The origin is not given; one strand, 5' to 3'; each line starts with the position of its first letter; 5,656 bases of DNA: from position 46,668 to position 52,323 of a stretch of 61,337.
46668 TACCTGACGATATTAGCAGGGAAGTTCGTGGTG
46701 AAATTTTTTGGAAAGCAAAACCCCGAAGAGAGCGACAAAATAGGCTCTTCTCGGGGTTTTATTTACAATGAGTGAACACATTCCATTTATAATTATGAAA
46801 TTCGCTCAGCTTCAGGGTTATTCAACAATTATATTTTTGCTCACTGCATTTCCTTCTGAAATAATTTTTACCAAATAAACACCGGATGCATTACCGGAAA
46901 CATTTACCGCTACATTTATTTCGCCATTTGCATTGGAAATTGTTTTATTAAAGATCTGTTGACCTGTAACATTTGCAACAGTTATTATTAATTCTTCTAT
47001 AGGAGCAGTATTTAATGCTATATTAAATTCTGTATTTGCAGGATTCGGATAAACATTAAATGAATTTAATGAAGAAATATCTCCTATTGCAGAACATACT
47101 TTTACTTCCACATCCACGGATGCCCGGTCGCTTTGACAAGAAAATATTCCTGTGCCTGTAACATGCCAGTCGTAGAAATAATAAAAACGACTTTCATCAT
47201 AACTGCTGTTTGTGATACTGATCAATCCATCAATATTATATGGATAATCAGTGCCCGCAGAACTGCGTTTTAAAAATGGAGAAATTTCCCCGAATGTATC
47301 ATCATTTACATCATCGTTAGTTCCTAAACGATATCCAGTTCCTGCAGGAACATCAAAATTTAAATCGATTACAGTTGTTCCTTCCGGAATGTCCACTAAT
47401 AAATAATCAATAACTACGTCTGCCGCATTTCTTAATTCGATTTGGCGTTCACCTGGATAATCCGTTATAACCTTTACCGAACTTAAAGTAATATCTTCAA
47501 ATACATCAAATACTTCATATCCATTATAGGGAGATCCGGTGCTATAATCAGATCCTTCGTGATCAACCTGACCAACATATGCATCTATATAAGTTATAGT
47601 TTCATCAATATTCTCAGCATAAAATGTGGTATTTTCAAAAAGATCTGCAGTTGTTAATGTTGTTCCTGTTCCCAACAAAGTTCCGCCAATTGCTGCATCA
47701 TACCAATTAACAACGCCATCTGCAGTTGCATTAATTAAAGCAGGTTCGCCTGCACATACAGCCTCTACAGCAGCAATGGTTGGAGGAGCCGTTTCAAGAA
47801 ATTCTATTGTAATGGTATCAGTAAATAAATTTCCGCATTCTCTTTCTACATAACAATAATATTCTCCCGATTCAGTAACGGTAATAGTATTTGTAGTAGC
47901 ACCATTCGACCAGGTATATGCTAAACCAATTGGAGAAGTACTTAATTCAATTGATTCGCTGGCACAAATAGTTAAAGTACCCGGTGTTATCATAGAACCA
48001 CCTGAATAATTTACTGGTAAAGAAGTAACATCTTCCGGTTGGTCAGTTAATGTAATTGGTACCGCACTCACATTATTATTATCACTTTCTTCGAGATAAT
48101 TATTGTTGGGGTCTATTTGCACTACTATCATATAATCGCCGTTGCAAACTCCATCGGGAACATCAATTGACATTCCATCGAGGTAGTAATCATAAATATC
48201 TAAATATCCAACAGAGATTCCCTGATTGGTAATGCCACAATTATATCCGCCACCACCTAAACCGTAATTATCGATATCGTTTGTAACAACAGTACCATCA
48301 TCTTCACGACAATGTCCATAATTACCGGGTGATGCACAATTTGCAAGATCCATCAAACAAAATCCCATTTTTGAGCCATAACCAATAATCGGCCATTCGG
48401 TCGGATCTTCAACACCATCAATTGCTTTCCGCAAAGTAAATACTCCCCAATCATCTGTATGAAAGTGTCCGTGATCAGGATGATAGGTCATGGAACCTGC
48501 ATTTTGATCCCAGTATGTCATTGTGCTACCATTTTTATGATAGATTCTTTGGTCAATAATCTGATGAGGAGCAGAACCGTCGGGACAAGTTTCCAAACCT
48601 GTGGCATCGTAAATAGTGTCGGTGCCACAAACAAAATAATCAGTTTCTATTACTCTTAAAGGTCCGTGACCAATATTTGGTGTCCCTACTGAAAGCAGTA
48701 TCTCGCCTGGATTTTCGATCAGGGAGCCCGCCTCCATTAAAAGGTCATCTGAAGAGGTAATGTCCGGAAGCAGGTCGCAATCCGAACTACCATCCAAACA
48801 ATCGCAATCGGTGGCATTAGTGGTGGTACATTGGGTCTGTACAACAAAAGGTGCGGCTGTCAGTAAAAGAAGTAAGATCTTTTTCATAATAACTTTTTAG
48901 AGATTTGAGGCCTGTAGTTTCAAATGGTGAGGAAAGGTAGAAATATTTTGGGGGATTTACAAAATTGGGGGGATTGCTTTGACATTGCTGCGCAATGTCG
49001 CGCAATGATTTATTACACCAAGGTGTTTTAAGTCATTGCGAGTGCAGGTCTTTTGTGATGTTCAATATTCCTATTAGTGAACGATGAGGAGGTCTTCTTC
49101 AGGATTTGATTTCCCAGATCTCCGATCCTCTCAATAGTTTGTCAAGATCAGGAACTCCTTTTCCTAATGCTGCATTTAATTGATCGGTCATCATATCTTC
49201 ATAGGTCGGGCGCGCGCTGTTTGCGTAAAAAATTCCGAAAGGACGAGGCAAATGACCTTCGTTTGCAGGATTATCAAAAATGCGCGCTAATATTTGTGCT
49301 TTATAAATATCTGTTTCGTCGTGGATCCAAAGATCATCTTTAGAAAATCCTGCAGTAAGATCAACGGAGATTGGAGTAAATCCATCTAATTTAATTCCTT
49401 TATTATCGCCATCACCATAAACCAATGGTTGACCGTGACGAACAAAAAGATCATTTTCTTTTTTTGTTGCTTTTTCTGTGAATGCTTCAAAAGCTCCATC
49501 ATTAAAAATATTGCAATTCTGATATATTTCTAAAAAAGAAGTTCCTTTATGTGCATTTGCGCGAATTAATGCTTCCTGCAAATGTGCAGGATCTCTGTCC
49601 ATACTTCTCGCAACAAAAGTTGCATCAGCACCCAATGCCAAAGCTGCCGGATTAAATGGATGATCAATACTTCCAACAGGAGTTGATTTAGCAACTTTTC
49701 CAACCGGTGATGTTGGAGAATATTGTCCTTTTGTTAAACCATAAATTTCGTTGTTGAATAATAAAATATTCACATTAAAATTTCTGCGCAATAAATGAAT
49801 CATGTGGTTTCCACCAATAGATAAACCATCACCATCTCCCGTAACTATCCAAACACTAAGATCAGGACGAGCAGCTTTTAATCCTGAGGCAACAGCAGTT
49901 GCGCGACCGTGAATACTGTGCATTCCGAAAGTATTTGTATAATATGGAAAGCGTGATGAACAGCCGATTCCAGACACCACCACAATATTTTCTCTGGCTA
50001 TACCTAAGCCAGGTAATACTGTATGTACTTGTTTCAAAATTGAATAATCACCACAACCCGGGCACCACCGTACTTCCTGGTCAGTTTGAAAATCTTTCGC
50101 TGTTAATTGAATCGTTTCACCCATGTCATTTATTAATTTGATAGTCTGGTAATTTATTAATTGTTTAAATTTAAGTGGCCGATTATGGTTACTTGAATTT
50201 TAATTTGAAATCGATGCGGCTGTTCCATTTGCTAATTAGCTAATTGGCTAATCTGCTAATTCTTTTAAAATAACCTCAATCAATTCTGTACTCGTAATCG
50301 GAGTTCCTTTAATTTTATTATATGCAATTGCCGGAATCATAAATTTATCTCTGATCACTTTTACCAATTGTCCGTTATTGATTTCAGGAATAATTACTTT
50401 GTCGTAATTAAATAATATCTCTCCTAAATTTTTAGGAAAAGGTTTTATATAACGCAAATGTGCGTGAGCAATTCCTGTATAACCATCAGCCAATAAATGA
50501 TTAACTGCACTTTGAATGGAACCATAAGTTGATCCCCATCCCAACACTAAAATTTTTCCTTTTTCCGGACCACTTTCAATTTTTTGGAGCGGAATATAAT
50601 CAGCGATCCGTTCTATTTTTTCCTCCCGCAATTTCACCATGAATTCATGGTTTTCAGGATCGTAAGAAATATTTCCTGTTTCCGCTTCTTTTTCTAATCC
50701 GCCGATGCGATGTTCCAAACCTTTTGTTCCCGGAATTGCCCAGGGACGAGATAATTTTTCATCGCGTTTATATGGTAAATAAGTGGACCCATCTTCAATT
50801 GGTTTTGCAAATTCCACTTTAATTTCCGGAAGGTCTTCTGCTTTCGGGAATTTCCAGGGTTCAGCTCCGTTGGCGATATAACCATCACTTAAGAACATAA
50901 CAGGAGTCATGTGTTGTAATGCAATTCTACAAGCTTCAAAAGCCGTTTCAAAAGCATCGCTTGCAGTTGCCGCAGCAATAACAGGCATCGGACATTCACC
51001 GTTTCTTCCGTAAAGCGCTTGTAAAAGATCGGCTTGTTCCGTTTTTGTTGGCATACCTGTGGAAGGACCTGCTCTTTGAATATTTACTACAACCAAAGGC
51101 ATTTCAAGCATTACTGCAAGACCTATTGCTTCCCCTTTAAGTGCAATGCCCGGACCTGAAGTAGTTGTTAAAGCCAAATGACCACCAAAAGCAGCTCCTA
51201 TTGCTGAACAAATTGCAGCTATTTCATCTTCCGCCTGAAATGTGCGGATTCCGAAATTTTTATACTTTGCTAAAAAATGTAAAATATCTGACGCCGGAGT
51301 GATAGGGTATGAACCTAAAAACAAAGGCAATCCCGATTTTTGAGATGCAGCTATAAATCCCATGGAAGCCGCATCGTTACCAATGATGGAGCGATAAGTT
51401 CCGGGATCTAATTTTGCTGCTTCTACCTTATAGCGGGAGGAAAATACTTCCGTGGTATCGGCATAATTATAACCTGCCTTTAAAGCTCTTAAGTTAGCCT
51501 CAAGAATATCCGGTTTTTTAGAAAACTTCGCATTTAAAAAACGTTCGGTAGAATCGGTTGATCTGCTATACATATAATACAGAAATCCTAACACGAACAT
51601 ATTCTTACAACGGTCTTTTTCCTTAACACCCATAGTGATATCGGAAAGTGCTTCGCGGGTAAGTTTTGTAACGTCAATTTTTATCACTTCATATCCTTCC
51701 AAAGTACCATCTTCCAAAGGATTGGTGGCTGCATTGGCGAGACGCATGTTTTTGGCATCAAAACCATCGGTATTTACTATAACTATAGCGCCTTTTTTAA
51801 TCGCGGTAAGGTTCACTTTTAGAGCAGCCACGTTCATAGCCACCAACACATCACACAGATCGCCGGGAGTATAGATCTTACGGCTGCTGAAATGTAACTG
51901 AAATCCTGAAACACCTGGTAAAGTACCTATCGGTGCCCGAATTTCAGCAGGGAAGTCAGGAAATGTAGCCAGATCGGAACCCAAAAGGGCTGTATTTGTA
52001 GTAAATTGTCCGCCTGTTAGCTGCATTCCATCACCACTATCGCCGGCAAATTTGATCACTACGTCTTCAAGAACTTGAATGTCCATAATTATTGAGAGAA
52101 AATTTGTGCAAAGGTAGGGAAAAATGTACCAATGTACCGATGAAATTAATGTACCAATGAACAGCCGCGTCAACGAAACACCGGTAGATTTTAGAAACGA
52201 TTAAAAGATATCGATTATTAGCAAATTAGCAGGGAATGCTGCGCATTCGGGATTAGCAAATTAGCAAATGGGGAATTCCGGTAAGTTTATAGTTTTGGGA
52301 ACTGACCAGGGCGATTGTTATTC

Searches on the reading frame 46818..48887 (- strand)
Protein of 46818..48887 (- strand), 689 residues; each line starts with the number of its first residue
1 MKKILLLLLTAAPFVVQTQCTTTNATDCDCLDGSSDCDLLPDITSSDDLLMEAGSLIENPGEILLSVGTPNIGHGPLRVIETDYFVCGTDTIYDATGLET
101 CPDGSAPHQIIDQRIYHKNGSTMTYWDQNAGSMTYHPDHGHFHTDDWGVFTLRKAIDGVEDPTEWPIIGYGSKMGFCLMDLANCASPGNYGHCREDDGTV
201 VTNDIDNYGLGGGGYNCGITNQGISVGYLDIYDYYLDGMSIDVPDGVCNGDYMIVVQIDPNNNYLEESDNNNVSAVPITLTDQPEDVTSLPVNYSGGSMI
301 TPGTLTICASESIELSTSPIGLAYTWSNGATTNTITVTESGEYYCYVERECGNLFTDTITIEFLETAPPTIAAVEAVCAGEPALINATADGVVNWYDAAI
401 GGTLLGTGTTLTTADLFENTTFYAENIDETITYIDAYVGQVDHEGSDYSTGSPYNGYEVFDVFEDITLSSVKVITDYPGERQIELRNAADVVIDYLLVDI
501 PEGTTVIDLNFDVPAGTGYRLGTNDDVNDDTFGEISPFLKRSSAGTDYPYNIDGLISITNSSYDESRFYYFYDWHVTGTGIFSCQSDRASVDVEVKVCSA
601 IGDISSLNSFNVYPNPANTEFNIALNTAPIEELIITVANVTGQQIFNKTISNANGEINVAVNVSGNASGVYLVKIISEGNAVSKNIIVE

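Call 19: search_protein_families(library=pfam, proteins=[window:46818-48887:-], max_evalue=0.001)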
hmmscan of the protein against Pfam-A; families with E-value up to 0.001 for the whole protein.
window:46818-48887:- (689 aa): 4 families
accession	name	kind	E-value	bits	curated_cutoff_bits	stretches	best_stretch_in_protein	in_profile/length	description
PF19081.6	Ig_7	-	1.9e-14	54.1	27.3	1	368-428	3-66/84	Ig-like domain CHU_C associated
PF18962.6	Por_Secre_tail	-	1.2e-13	51.5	27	1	612-688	1-75/75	Secretion system C-terminal sorting domain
PF01186.22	Lysyl_oxidase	-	1.8e-07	31.5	20.4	1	215-283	129-197/204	Lysyl oxidase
PF11589.14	DUF3244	-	0.00017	21.9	25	1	626-683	35-91/96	Domain of unknown function (DUF3244)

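Call 70: search_protein_families(library=ncbifam, proteins=[window:46818-48887:-], max_evalue=0.01)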
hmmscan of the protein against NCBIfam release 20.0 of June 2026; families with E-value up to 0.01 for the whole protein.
window:46818-48887:- (689 aa): 4 families
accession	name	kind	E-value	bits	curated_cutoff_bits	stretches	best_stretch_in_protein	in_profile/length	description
NF038113.1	T9SSA_dep_M36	equivalog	6.1e-11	41.2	885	1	601-688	785-868/869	T9SS-dependent M36 family metallopeptidase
TIGR04183.1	Por_Secre_tail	domain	1.3e-10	41.1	23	1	612-688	1-71/72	T9SS type A sorting domain-containing protein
NF052323.1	T9SSA_dep_M6i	equivalog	6.7e-05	21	600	1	613-683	961-1032/1043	T9SS-dependent M6-like inactivated metalloprotease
NF050177.1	TapA_OM_Porphy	equivalog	0.0069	15.2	500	1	591-689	451-544/544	TapA/TapC family T9SS-dependent outer membrane protein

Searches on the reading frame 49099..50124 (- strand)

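Call 19: search_protein_families(library=pfam, proteins=[window:49099-50124:-], max_evalue=0.001)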
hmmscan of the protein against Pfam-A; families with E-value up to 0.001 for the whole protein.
window:49099-50124:- (341 aa): 1 family
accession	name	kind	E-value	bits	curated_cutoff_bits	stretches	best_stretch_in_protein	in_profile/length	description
PF02775.26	TPP_enzyme_C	-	3.2e-29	102.1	21.9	1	53-200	2-151/151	Thiamine pyrophosphate enzyme, C-terminal TPP binding domain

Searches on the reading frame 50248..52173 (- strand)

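Call 19: search_protein_families(library=pfam, proteins=[window:50248-52173:-], max_evalue=0.001)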
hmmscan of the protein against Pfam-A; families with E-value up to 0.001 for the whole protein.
window:50248-52173:- (641 aa): 2 families
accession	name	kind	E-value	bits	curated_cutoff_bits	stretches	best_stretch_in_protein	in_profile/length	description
PF01855.24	POR_N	-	3.8e-52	177.8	27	1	285-498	10-221/231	Pyruvate flavodoxin/ferredoxin oxidoreductase, thiamine diP-bdg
PF01558.24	POR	-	4.9e-26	92.4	27.4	1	47-236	2-173/173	Pyruvate ferredoxin/flavodoxin oxidoreductase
